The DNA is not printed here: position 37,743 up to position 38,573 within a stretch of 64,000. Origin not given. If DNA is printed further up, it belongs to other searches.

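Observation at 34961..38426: Cytoplasmic kinase with a huge unassigned N-terminal domain, paired with a REC protein carrying a non-DNA-binding C-terminus (Detocs-like logic with a different effector)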

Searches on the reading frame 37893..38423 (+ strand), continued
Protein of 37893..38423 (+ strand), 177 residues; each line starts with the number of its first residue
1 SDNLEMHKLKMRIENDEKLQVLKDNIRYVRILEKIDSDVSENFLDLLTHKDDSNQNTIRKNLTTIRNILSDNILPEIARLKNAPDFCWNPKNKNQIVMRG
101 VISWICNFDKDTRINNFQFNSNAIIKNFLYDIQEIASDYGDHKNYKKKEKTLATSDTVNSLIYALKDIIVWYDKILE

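Call 77: find_encoding_contigs(protein=P0199, flank=8000, max_places=2)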
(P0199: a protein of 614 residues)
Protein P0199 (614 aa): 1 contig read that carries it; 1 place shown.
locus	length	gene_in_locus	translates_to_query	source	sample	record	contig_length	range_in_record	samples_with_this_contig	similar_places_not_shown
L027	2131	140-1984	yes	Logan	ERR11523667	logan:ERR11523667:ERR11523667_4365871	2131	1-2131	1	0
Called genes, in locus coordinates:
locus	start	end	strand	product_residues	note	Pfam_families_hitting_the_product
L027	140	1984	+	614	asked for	PF00515:TPR_1 (faint), PF07719:TPR_2 (faint), PF13181:TPR_8 (faint), PF13371:TPR_9 (faint), PF13414:TPR_11 (faint), PF13424:TPR_12 (faint), PF13428:TPR_14 (faint), PF13431:TPR_17 (faint), +9 more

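Call 83: find_related_loci(query=A5, collection=metagenome_contigs, flank=8000)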
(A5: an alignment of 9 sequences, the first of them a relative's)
Query A5 (293 aa) in metagenome_contigs; peptide patterns used: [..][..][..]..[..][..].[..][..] (x = any residue, [..] = any of these).
131 stretches matched a pattern; 56 encode a relative of the query (tblastn E <= 1e-3); 56 distinct loci.
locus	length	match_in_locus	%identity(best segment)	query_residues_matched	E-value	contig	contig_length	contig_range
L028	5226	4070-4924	44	7-292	6e-70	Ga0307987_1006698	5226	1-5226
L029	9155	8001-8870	38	1-289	1e-64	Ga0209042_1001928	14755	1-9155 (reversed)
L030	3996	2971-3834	36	4-289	2e-55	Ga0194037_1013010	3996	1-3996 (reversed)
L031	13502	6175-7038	36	1-289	4e-53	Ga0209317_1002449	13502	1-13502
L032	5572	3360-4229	36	4-291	4e-53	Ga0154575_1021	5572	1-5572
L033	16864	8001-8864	36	1-289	8e-52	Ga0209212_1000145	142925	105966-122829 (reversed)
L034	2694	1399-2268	35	4-291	2e-51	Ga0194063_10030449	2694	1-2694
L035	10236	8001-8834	36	9-288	4e-49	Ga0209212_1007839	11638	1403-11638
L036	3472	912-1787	36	1-289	5e-49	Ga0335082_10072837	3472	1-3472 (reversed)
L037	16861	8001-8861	33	1-289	1e-48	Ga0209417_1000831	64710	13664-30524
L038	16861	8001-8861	33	1-289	1e-48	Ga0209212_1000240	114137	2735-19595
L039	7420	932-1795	35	1-289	7e-48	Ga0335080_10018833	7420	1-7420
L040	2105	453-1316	35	1-289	3e-48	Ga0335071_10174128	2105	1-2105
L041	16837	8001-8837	33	10-289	2e-47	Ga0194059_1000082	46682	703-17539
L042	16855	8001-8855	35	1-287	5e-47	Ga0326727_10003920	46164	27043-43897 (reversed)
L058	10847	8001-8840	32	9-289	5e-44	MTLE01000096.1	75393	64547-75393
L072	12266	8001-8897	30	4-291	6e-32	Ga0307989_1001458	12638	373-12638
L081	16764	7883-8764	26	7-287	4e-13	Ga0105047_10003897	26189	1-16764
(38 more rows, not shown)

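Call 86: search_protein_families(library=pfam, proteins=[L042:6832-8001:+, L031:3530-6178:+, L030:785-2962:+, L072:2238-7991:+, L028:2499-4040:+, L081:5256-7865:+, L058:6685-7980:+, L072:417-1136:+, L031:1856-3112:+], max_evalue=0.001)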
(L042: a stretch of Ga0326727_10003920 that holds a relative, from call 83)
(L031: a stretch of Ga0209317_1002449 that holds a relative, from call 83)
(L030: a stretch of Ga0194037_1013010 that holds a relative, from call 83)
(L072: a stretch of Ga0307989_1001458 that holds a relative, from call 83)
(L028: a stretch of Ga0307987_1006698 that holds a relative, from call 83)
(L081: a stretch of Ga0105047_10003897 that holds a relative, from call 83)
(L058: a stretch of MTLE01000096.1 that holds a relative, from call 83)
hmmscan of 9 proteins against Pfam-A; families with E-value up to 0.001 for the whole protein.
L042:6832-8001:+ (389 aa): 1 family
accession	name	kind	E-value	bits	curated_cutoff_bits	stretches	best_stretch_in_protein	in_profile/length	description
PF02518.31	HATPase_c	-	6.3e-06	27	26.4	1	282-386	6-109/111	Histidine kinase-, DNA gyrase B-, and HSP90-like ATPase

L031:3530-6178:+ (882 aa): 3 families
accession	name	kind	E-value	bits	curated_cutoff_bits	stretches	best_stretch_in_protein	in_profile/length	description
PF02384.22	N6_Mtase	-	7.2e-34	118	20.4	1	158-434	25-305/311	N-6 DNA Methylase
PF02518.31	HATPase_c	-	4.5e-06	27.5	26.4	1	775-877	7-108/111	Histidine kinase-, DNA gyrase B-, and HSP90-like ATPase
PF01420.25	Methylase_S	-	2.5e-05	25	22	1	451-611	9-143/168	Type I restriction modification DNA specificity domain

L030:785-2962:+ (725 aa): 2 families
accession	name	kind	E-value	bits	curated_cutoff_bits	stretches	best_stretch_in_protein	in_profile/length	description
PF02518.31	HATPase_c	-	8.9e-06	26.6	26.4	1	607-720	3-109/111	Histidine kinase-, DNA gyrase B-, and HSP90-like ATPase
PF02384.22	N6_Mtase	-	2.2e-05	24.4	20.4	1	350-474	170-304/311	N-6 DNA Methylase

L072:2238-7991:+ (1917 aa): 2 families
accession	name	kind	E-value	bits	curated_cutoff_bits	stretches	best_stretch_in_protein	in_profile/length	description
PF02384.22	N6_Mtase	-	1.3e-42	146.7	20.4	1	1195-1478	22-303/311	N-6 DNA Methylase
PF02518.31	HATPase_c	-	7.6e-09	36.4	26.4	1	1809-1915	5-110/111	Histidine kinase-, DNA gyrase B-, and HSP90-like ATPase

L028:2499-4040:+ (513 aa): 1 family
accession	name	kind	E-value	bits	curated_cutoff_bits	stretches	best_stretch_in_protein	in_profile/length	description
PF01420.25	Methylase_S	-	0.00052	20.7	22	1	105-258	16-147/168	Type I restriction modification DNA specificity domain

L081:5256-7865:+ (869 aa): 2 families
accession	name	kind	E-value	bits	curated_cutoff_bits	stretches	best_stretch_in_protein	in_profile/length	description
PF02384.22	N6_Mtase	-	2e-20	73.8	20.4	1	304-440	167-308/311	N-6 DNA Methylase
PF02518.31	HATPase_c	-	4e-06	27.7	26.4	1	749-851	1-97/111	Histidine kinase-, DNA gyrase B-, and HSP90-like ATPase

L058:6685-7980:+ (431 aa): 1 family
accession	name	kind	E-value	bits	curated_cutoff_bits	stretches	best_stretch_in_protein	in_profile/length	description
PF02518.31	HATPase_c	-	1.6e-06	28.9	26.4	1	324-428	6-109/111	Histidine kinase-, DNA gyrase B-, and HSP90-like ATPase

L072:417-1136:+ (239 aa): 4 families
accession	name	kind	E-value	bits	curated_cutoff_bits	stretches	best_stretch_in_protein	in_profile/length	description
PF06956.16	RtcR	-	1.8e-11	44.3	23.1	1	32-172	39-180/183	Regulator of RNA terminal phosphate cyclase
PF22208.1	Cas_Csm6_CARF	-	4.6e-05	23.5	27.5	1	74-132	11-69/106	Cas_Csm6 CARF domain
PF02954.25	HTH_8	-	9.1e-05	22.5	22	1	206-233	13-40/42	Bacterial regulatory protein, Fis family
PF13556.12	HTH_30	-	0.00013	22.1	27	1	207-236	8-37/59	PucR C-terminal helix-turn-helix domain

L031:1856-3112:+ (418 aa): 7 families
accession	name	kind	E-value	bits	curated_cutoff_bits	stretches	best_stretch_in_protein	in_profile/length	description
PF00158.32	Sigma54_activat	-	2.6e-67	226.1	20.2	1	190-356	1-167/168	Sigma-54 interaction domain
PF14532.12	Sigma54_activ_2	-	2.7e-21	76.7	25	1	199-361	9-138/138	Sigma-54 interaction domain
PF25601.1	AAA_lid_14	-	3.3e-15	56.1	27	1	362-417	1-57/87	AAA+ ATPase lid domain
PF06956.16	RtcR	-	4.7e-08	33.2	23.1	1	46-157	45-157/183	Regulator of RNA terminal phosphate cyclase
PF22208.1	Cas_Csm6_CARF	-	2.5e-06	27.6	27.5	1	79-143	9-73/106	Cas_Csm6 CARF domain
PF07728.20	AAA_5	-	0.00016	22.1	22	1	214-332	2-123/139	AAA domain (dynein-related subfamily)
PF01078.27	Mg_chelatase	-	0.00087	19.2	20.3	0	272-333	96-159/207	Magnesium chelatase, subunit ChlI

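Call 93: search_protein_families(library=ncbifam, proteins=[P0206, L042:6832-8001:+], max_evalue=0.1)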
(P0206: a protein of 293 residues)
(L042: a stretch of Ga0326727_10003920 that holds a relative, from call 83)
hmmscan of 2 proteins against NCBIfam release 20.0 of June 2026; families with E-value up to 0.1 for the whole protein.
P0206 (293 aa): 2 families
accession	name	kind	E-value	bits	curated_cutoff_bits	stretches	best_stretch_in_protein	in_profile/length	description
NF047793.1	ResRegPgtA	equivalog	0.058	12.2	650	0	9-63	6-58/414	two-component system response regulator PgtA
TIGR02812.1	fadR_gamma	equivalog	0.06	13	249.2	0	166-205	80-119/235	fatty acid metabolism transcriptional regulator FadR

L042:6832-8001:+ (389 aa): 15 families
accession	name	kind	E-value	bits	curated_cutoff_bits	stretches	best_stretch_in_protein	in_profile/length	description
NF033091.0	HK_VanS_ACDEFG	equivalog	2.1e-11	43.5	400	1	172-385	81-293/293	vancomycin resistance histidine kinase VanS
NF007793.0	PRK10490.1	equivalog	5.9e-07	27.9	1123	1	207-387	703-883/895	two-component system sensor histidine kinase KdpD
NF007007.0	PRK09470.1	equivalog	2.2e-06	26.9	486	1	193-371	265-443/463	envelope stress sensor histidine kinase CpxA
TIGR01386.1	cztS_silS_copS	subfamily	4.1e-06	26.1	292.55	1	263-385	337-457/457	heavy metal sensor histidine kinase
NF047497.1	HK_LIC_12097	equivalog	4.4e-06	25.7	500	1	255-386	238-366/367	LIC_12097 family sensor histidine kinase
NF008312.0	PRK11100.1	equivalog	1e-05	24.6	356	1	177-383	268-471/477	two-component system sensor histidine kinase CreC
NF007004.0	PRK09467.1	equivalog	3.9e-05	22.6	415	1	238-386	290-436/440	two-component system sensor histidine kinase EnvZ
NF045595.1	HK_scytonemin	equivalog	5.5e-05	21.7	865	1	176-376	426-624/637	scytonemin biosynthesis sensor histidine kinase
NF008235.0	PRK11006.1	equivalog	8.6e-05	21.6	390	1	168-387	210-424/431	phosphate regulon sensor histidine kinase PhoR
TIGR03785.1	marine_sort_HK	equivalog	0.00014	20.3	612.2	1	164-385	491-703/703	proteobacterial dedicated sortase system histidine kinase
NF007345.0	PRK09835.1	subfamily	0.00018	20.2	423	1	262-387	357-481/482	Cu(+)/Ag(+) sensor histidine kinase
TIGR02966.1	phoR_proteo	equivalog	0.00029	19.9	334.2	1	210-371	155-319/333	phosphate regulon sensor histidine kinase PhoR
NF007688.0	PRK10364.1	equivalog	0.0016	17.2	479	1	275-386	345-451/460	two-component system sensor histidine kinase ZraS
NF041880.1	EPS_EpsF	equivalog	0.0065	15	900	1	239-367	347-470/492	response regulator EpsF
NF046044.1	PnpS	equivalog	0.017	14.1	400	1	260-371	264-375/390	two-component system histidine kinase PnpS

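Call 98: fold_search(model_id=the predicted structure, library=viral)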
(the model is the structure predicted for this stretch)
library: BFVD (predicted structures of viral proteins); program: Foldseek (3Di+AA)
matches with E <= 10: 106; with E <= 0.001: 0
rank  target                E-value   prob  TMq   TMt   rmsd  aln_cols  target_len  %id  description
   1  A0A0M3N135            6.9e-01  0.09  0.19  0.18  15.2       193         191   11  Protein kinase interacting protein [Perigonia lusca single nucleopolyhedrovirus]
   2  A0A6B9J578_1          1.3e+00  0.06  0.16  0.06  16.5       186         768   12  (no name in the UniProt tables at hand)
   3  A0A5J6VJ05            1.7e+00  0.04  0.17  0.10  16.6       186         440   12  Uncharacterized protein [Megaviridae environmental sample]
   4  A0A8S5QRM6            1.9e+00  0.13  0.30  0.28  20.1       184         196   14  Uncharacterized protein [Myoviridae sp. ctoNH1]
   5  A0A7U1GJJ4            2.4e+00  0.06  0.17  0.11  16.6       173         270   12  (no name in the UniProt tables at hand)
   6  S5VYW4                2.5e+00  0.08  0.24  0.24  17.3       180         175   18  Exonuclease [Campylobacter phage CP8]
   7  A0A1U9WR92            2.5e+00  0.06  0.18  0.13  12.3       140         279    8  (no name in the UniProt tables at hand)
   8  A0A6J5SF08            2.6e+00  0.08  0.28  0.29  10.8       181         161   16  RpoE DNA-directed RNA polymerase specialized sigma subunit, sigma24 homolog [uncultured Caudovirales phage]
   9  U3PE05                3.1e+00  0.25  0.42  0.34   5.0       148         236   10  (no name in the UniProt tables at hand)
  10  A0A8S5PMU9            3.2e+00  0.02  0.17  0.12  25.0       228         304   14  Uncharacterized protein [Podoviridae sp. ctOAf25]
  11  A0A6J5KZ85            3.4e+00  0.06  0.22  0.22  16.5       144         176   14  Uncharacterized protein [uncultured Caudovirales phage]
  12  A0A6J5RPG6            3.4e+00  0.03  0.17  0.06  16.4       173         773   11  Uncharacterized protein [uncultured Caudovirales phage]
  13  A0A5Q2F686            3.6e+00  0.05  0.22  0.18  16.7       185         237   12  Uncharacterized protein [Gordonia phage Sixama]
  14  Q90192                3.6e+00  0.03  0.18  0.12  18.3       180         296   18  Orf61 protein (Fragment) [Salmonid herpesvirus 2]
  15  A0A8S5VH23            3.7e+00  0.04  0.18  0.15  15.4       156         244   12  Uncharacterized protein [Myoviridae sp. ctkfK18]
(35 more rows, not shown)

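Call 103: search_protein_families(library=padloc, proteins=[L042:6832-8001:+, P0206, L031:3530-6178:+], max_evalue=1)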
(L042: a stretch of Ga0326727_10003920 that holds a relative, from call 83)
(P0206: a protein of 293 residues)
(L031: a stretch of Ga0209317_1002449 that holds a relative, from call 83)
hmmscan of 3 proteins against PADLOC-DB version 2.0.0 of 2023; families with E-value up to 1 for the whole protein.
L042:6832-8001:+ (389 aa): 0 families

P0206 (293 aa): 0 families

L031:3530-6178:+ (882 aa): 37 families (the best 25 are shown)
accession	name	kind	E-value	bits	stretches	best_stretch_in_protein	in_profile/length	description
PDLC03021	MTase_I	-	1.7e-32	110.9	1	11-432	5-452/491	Type I methyltransferase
PDLC03031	MTase_I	-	3.4e-28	96.4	1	54-432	75-484/834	Type I methyltransferase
PDLC03038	MTase_I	-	2.8e-20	69.8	3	55-203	67-215/896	Type I methyltransferase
PDLC03039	MTase_I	-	7.2e-20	68.7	2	306-434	322-451/708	Type I methyltransferase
PDLC03026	MTase_I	-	1.9e-19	68.2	1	57-401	45-397/487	Type I methyltransferase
PDLC03022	MTase_I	-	6.4e-19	65.8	2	302-435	345-477/857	Type I methyltransferase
PDLC04137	mad5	-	3.8e-17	60.6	2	433-615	201-363/392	mads_5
PDLC04134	mad2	-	1.1e-16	58.8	1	45-405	171-488/492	mads_2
PDLC03027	MTase_I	-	1.9e-16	57.8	2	304-438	308-443/810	Type I methyltransferase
PDLC03025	MTase_I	-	2.8e-16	57.3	1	120-367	122-375/569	Type I methyltransferase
PDLC03033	MTase_I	-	1.7e-11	41.8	2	302-432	359-492/541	Type I methyltransferase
PDLC03028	MTase_I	-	2.5e-10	37.1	2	304-434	1056-1192/1236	Type I methyltransferase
PDLC03029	MTase_I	-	2.1e-09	34.4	2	308-409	345-452/661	Type I methyltransferase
PDLC03019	MTase_I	-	9.1e-09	32.1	1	155-434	166-460/932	Type I methyltransferase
PDLC03036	MTase_I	-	2.1e-08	31.1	1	159-369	215-437/635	Type I methyltransferase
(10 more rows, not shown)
